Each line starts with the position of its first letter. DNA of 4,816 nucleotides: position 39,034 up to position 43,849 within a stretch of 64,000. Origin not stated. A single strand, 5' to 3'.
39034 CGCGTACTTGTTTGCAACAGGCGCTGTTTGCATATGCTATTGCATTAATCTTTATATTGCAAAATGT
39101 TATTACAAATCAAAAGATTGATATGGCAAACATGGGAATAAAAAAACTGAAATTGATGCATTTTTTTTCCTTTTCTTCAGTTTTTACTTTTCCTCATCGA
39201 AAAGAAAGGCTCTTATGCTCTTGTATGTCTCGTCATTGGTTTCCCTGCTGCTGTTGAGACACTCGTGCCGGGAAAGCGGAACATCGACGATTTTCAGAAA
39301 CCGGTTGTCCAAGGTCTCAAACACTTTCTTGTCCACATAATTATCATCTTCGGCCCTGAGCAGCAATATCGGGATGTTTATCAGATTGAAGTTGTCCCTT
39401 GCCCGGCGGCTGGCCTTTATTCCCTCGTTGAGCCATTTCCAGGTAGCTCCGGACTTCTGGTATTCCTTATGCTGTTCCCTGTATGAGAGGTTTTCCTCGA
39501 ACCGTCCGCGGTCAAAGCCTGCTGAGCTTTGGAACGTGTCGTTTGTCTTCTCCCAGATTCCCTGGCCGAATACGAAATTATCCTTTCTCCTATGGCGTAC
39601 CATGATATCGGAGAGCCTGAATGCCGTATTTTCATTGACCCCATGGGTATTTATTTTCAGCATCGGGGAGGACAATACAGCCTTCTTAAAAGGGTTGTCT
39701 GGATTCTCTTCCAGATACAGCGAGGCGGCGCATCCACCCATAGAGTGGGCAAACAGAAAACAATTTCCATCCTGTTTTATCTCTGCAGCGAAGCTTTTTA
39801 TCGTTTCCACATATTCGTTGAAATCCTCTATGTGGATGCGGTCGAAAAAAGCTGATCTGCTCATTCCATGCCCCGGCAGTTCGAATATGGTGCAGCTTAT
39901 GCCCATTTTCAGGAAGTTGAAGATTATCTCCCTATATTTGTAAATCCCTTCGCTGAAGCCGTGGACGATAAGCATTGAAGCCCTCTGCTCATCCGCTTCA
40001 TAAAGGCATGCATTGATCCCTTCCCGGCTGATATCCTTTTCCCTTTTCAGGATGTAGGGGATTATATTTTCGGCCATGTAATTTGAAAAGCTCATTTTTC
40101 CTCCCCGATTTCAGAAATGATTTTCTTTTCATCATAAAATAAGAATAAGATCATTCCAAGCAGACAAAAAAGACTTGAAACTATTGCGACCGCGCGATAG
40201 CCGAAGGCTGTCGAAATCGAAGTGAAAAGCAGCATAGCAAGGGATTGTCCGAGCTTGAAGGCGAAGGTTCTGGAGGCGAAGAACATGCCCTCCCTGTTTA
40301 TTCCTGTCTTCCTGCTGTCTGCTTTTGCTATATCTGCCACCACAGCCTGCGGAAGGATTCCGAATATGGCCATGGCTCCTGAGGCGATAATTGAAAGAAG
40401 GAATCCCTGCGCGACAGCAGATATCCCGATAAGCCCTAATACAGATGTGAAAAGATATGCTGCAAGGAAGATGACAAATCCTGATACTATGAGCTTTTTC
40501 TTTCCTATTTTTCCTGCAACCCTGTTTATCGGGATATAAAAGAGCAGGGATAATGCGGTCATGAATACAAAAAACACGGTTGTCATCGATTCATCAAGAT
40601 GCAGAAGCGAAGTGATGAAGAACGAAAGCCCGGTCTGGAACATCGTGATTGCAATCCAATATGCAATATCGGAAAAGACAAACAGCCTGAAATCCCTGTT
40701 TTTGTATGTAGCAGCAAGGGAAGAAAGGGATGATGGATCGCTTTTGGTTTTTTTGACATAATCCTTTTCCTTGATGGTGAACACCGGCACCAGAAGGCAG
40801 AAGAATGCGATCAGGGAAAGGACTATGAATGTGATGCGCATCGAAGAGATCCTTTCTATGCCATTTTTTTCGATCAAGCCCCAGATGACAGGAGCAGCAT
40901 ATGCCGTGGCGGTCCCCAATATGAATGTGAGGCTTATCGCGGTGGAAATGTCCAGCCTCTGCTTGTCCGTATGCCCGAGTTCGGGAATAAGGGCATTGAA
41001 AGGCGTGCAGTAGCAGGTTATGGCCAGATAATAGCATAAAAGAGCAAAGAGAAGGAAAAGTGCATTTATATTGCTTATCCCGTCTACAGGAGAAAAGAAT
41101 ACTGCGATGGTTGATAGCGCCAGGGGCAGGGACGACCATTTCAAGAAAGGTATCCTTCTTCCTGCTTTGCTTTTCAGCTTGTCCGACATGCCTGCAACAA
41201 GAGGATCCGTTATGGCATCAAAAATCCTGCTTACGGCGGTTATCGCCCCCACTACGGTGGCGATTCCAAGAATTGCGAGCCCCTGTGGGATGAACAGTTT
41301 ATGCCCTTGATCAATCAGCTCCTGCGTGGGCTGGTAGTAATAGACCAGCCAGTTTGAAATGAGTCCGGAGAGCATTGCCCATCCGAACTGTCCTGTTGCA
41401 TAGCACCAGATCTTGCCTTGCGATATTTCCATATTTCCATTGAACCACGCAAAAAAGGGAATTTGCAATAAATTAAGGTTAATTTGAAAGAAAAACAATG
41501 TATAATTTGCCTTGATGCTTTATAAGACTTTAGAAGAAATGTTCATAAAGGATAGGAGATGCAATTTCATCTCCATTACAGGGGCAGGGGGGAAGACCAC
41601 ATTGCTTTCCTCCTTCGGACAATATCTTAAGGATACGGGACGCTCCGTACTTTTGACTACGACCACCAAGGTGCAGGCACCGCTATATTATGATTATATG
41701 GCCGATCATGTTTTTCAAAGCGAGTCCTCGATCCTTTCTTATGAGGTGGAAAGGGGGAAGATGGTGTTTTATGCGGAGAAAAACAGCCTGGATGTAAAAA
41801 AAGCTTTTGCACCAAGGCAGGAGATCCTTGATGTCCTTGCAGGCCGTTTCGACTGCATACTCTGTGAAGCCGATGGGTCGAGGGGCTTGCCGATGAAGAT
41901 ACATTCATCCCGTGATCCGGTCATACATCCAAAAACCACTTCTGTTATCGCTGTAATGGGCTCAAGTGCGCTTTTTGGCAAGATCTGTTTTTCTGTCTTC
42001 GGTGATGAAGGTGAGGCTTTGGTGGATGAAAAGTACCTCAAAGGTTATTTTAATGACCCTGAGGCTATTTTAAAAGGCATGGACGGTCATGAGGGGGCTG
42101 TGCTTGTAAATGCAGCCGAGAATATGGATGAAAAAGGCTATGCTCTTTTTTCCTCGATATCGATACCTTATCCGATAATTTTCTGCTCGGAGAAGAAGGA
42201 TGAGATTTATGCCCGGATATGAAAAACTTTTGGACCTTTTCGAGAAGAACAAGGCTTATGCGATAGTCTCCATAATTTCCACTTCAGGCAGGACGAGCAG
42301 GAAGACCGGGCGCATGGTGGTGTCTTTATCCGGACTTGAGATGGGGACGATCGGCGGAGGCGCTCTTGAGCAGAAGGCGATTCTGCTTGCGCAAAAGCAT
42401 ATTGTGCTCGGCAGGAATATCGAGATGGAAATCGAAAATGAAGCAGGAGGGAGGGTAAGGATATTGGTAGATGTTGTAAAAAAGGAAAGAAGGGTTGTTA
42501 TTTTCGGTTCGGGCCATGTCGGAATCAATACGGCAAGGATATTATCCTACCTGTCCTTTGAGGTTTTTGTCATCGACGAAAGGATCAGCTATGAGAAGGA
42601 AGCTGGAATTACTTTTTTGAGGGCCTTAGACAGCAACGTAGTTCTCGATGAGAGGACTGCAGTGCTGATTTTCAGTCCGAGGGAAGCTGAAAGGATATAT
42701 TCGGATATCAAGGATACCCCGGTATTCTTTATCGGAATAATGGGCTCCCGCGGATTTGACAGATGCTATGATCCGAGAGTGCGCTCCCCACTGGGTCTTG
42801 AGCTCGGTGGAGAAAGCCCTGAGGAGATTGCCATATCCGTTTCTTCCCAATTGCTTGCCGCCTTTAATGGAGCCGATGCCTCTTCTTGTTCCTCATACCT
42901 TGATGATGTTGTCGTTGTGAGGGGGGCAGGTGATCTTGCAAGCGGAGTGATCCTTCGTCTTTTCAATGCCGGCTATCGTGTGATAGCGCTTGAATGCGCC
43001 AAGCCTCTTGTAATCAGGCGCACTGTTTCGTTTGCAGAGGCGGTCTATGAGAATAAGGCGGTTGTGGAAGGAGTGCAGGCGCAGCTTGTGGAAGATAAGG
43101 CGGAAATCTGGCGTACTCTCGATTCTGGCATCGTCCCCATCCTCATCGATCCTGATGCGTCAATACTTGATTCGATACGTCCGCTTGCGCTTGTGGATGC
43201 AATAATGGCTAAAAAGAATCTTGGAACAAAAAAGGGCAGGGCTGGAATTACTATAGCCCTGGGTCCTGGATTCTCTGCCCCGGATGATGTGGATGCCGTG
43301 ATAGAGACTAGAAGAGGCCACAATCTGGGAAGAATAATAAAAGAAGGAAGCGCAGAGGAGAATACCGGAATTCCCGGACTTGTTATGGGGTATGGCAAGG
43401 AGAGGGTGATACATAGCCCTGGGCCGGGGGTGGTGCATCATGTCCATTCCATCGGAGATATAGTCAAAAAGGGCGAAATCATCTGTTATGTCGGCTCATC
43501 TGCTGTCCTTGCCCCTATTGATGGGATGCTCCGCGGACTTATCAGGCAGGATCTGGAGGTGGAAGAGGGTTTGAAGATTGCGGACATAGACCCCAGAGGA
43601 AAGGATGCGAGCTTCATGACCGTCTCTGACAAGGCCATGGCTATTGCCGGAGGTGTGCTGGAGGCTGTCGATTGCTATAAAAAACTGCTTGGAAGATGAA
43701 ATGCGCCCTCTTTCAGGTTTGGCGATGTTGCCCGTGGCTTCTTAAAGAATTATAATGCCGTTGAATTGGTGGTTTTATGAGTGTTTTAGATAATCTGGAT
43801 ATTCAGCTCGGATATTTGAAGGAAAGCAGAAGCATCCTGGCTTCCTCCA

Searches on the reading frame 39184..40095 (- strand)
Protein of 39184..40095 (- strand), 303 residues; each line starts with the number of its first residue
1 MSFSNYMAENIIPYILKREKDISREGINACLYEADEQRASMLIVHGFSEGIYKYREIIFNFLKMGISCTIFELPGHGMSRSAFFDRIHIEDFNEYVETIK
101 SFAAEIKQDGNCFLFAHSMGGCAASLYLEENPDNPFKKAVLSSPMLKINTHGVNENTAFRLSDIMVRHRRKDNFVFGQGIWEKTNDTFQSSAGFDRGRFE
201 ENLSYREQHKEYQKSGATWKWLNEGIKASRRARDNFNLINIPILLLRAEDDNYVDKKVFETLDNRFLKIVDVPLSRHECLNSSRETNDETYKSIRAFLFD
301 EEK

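Call 7: search_protein_families(library=ncbifam, proteins=[window:39184-40095:-], max_evalue=0.00001)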
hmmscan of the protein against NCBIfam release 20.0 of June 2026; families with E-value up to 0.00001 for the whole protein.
window:39184-40095:- (303 aa): 4 families
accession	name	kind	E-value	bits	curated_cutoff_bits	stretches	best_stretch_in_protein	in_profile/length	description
NF008019.0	PRK10749.1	equivalog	2.5e-27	95.8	362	1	32-260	48-279/335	lysophospholipase L2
NF052543.1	PhlpBipLPA4030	equivalog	1e-10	41.4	450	1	27-148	59-181/312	phospholipase BipL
TIGR03695.1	menH_SHCHC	equivalog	1.1e-09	38.1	208.55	1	40-146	4-106/252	2-succinyl-6-hydroxy-2,4-cyclohexadiene-1-carboxylate synthase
NF011457.0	PRK14875.1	equivalog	3.1e-07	29.7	307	1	30-133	124-221/372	acetoin dehydrogenase dihydrolipoyllysine-residue acetyltransferase subunit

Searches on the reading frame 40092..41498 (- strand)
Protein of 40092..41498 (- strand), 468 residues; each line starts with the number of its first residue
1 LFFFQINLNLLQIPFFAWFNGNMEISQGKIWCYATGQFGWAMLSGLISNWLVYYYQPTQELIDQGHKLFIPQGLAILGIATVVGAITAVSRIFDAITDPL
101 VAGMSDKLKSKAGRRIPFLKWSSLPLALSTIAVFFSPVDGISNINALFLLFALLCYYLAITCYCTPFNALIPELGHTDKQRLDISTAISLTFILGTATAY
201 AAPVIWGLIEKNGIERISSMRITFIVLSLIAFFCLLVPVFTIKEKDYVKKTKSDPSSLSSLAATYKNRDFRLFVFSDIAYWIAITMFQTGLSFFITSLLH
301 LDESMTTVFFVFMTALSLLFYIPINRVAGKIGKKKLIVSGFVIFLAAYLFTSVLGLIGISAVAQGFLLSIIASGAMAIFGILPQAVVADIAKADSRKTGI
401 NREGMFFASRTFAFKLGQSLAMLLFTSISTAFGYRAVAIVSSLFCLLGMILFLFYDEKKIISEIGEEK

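Call 7: search_protein_families(library=ncbifam, proteins=[window:40092-41498:-], max_evalue=0.00001)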
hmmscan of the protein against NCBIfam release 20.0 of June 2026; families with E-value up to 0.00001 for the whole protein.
window:40092-41498:- (468 aa): 5 families
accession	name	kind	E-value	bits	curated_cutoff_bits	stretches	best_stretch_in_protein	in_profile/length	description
TIGR00792.1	gph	subfamily_domain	2.2e-34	118.9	231.35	1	32-442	3-391/437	glycoside-pentoside-hexuronide (GPH):cation symporter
NF007237.0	PRK09669.1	subfamily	1.8e-19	69.7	610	1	80-450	44-416/461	putative symporter YagG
NF007353.0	PRK09848.1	equivalog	1.7e-17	63.4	528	1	80-439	43-396/457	glucuronide transporter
NF007749.0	PRK10429.1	equivalog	6.1e-14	51.7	456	1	24-450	2-411/473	melibiose:sodium transporter MelB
NF008526.0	PRK11462.1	equivalog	3.1e-11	42.7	836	1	76-440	39-396/460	glycoside-pentoside-hexuronide family transporter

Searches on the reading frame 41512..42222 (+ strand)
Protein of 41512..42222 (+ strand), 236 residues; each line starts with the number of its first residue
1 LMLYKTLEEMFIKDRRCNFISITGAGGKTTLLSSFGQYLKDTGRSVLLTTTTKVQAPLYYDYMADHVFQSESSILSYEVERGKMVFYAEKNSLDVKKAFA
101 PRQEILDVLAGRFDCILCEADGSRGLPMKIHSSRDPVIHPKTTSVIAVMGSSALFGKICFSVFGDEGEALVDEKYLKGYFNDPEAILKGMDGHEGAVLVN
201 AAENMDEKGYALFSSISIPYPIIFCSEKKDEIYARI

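Call 7: search_protein_families(library=ncbifam, proteins=[window:41512-42222:+], max_evalue=0.00001)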
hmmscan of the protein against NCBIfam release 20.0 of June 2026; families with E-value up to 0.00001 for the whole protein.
window:41512-42222:+ (236 aa): 1 family
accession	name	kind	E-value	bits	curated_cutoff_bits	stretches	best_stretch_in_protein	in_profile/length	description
TIGR03172.2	TIGR03172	equivalog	1.3e-31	110.1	73.05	1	20-159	2-137/209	selenium cofactor biosynthesis protein YqeC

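Call 39: search_protein_families(library=pfam, proteins=[window:41512-42222:+], max_evalue=0.01)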
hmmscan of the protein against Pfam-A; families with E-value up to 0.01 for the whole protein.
window:41512-42222:+ (236 aa): 1 family
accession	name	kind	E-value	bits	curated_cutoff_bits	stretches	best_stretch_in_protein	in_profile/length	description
PF19842.5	YqeC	-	6.6e-30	104.7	27.6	1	20-158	1-136/145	YqeC protein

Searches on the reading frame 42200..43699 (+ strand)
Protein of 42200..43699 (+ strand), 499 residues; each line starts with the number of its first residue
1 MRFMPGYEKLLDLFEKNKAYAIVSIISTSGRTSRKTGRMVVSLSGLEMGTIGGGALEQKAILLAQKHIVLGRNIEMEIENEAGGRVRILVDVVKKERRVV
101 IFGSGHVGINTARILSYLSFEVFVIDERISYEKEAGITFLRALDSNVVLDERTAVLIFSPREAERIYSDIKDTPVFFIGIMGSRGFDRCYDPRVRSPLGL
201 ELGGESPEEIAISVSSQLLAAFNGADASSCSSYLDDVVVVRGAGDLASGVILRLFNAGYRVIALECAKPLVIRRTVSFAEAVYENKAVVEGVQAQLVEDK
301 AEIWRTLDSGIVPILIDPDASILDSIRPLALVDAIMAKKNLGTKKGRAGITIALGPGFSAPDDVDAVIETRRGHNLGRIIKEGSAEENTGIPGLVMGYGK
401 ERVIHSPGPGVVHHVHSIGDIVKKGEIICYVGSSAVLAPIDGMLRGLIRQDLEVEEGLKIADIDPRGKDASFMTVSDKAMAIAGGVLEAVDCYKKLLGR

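Call 7: search_protein_families(library=ncbifam, proteins=[window:42200-43699:+], max_evalue=0.00001)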
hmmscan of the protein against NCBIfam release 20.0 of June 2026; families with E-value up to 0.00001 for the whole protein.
window:42200-43699:+ (499 aa): 3 families
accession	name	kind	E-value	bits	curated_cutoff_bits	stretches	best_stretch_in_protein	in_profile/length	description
TIGR03309.1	matur_yqeB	equivalog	4.9e-108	360.4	220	1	238-490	1-253/256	selenium-dependent molybdenum cofactor biosynthesis protein YqeB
NF045664.1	XdhC_rel_AOR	equivalog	1.2e-25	90.5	350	2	79-132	177-230/346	XdhC family aldehyde oxidoreductase maturation factor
TIGR02964.1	xanthine_xdhC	equivalog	1.2e-14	54.5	161.6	1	22-129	2-133/246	xanthine dehydrogenase accessory protein XdhC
